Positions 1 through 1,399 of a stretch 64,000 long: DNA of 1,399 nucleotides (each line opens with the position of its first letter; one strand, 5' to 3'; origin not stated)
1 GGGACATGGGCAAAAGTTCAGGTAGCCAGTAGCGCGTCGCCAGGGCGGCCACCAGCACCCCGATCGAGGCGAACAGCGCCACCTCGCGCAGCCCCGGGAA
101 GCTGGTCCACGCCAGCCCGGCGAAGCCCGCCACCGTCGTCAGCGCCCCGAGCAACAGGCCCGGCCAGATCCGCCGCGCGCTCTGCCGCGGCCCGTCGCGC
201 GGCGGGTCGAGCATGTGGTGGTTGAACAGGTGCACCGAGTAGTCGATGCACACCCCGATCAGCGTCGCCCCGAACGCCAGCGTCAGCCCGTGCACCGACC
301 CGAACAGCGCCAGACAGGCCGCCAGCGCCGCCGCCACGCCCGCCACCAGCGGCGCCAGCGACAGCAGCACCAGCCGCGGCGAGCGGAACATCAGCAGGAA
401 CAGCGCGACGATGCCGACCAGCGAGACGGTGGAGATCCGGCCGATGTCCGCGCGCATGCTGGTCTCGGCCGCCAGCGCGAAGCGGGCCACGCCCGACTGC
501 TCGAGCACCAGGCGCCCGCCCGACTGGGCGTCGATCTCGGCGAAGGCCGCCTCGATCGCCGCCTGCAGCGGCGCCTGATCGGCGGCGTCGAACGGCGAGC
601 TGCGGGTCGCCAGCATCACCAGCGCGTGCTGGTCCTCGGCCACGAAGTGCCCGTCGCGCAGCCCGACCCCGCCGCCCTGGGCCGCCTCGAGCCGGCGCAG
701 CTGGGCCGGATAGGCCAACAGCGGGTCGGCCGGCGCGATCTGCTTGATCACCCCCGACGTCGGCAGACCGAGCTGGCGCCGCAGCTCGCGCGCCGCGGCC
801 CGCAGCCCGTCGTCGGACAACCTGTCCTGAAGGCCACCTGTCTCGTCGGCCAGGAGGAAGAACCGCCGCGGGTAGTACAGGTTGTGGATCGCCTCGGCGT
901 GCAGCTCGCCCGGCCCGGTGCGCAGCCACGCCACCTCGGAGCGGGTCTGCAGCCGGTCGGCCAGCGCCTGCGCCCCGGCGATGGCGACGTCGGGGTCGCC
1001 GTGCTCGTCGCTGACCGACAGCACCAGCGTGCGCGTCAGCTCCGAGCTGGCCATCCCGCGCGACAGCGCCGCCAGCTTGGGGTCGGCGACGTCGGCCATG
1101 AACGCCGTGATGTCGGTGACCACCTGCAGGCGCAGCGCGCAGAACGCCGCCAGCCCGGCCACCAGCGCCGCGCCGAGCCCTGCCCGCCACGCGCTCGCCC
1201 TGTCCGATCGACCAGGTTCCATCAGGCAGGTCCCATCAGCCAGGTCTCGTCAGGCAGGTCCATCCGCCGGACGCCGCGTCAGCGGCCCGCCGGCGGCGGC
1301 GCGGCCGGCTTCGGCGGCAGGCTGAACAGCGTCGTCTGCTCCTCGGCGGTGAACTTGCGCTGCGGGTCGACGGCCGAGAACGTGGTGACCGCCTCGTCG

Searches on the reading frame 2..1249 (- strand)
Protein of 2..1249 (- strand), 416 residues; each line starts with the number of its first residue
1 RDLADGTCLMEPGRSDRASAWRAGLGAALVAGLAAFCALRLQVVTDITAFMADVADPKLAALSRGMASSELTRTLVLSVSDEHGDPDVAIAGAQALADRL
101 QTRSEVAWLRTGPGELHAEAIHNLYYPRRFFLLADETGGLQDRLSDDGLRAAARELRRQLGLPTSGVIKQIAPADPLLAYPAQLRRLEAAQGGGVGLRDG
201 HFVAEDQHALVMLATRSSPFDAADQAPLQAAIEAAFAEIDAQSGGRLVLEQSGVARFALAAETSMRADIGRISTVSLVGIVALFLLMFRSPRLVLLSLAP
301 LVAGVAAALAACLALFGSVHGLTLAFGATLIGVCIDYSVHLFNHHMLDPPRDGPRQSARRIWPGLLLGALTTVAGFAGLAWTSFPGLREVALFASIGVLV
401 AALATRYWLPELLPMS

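Call 16: search_protein_families(library=pfam, proteins=[window:2-1249:-], max_evalue=0.001)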
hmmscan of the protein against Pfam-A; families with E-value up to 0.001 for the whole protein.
window:2-1249:- (416 aa): 1 family
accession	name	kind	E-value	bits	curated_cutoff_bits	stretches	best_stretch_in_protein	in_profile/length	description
PF03176.21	MMPL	-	9e-12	45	20.5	1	201-413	79-299/333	MMPL family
